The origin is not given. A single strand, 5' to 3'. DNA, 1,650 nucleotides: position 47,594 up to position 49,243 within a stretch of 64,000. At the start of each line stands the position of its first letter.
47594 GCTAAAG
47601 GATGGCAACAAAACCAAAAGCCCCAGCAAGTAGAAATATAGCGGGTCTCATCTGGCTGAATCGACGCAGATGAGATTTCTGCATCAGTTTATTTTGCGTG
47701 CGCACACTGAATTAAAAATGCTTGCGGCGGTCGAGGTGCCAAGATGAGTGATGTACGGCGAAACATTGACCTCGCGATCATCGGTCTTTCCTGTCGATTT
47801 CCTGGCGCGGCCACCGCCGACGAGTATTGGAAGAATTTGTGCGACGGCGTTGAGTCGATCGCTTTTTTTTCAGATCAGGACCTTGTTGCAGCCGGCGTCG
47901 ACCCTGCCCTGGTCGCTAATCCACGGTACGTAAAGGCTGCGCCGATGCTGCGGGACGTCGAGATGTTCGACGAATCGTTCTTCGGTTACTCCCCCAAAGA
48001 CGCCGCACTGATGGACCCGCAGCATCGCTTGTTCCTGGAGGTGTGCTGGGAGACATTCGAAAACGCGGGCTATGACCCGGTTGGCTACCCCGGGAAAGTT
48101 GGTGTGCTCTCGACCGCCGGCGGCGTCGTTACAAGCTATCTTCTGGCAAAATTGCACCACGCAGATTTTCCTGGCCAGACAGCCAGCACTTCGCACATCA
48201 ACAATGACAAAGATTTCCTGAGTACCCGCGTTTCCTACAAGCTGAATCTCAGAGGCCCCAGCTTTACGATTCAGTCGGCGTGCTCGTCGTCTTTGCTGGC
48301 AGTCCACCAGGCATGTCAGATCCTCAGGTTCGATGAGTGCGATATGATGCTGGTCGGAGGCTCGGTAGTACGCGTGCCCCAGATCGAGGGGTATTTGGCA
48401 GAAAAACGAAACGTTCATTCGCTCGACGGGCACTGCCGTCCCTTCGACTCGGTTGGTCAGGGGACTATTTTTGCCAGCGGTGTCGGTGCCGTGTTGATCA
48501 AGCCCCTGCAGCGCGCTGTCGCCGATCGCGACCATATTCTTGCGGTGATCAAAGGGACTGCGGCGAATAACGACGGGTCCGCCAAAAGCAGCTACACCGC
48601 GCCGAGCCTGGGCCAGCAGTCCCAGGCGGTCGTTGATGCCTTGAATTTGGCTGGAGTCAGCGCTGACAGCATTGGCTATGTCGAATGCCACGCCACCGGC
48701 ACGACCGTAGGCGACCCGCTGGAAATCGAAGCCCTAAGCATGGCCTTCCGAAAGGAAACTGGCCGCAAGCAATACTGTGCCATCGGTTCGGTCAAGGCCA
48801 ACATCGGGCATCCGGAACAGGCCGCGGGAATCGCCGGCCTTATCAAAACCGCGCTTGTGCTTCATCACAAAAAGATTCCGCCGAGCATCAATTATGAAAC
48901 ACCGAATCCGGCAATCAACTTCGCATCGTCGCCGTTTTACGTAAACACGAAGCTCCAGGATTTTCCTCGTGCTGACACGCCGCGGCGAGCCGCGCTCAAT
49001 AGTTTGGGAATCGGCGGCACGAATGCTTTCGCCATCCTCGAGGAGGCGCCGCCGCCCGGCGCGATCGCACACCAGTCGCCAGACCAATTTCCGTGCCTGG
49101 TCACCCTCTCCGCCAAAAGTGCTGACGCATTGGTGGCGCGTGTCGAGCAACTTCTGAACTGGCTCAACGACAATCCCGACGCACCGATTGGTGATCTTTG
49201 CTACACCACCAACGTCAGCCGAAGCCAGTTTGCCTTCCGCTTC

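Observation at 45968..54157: Orphan lipid cassette: patatin-like lipase, AT-rich unknown gene and a loading-domain-less single-module PKS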

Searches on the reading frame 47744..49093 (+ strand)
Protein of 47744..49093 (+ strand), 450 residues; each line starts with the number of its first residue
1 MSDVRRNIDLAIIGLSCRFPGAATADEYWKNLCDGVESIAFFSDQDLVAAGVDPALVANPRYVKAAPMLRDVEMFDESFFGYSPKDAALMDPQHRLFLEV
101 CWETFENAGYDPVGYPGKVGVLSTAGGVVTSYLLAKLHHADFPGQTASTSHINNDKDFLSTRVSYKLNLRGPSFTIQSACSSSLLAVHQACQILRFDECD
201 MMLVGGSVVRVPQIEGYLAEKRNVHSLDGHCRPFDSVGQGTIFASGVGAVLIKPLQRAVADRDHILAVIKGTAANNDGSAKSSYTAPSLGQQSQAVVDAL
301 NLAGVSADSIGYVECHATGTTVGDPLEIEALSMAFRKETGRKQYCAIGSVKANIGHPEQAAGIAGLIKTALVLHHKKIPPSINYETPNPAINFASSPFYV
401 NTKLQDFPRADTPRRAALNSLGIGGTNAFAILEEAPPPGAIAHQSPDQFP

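Call 65: search_solved_structures(query=window:47744-49093:+, max_evalue=1e-60)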
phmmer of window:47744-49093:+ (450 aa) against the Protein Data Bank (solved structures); distinct sequences matched with E-value up to 1e-60: 61 (the best 60 are shown).
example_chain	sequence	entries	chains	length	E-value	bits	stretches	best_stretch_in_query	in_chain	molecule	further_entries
7zma_A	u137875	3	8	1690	6.2e-167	559.2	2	7-446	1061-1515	Putative polyketide synthase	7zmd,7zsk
4wky_A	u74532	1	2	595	2.4e-135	455.1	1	8-440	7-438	Beta-ketoacyl synthase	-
4oqj_A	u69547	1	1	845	2.9e-132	444.9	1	6-440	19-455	PKS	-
8xjy_A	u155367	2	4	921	2.4e-126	425.4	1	7-438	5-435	Polyketide synthase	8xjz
8xju_A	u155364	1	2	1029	3.1e-126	425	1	7-438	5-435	Polyketide synthase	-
8xbl_A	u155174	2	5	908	4.7e-121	408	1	7-438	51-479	Colibactin polyketide synthase ClbC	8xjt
6mhl_A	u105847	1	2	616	2.2e-108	366.2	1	9-434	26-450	Hybrid NRPS/PKS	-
5elp_C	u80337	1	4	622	1.8e-106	359.9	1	9-440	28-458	NRPS/PKS protein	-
7s2x_A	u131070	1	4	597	3.7e-96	325.9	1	9-438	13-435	SalC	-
5erb_A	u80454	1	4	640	2.8e-94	319.7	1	7-435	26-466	Polyketide synthase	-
5erf_A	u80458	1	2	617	1.6e-93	317.3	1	9-437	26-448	Polyketide synthase PksL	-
5eny_A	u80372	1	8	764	3.4e-93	316.2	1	9-437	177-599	Polyketide synthase PksL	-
5e5n_A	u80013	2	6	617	3.9e-92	312.7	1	9-437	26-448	Polyketide synthase PksL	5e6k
6mhk_A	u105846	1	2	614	2.7e-91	309.9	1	7-439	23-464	Polyketide synthase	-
4zdn_A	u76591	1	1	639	7.2e-91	308.5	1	10-435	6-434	AT-less polyketide synthase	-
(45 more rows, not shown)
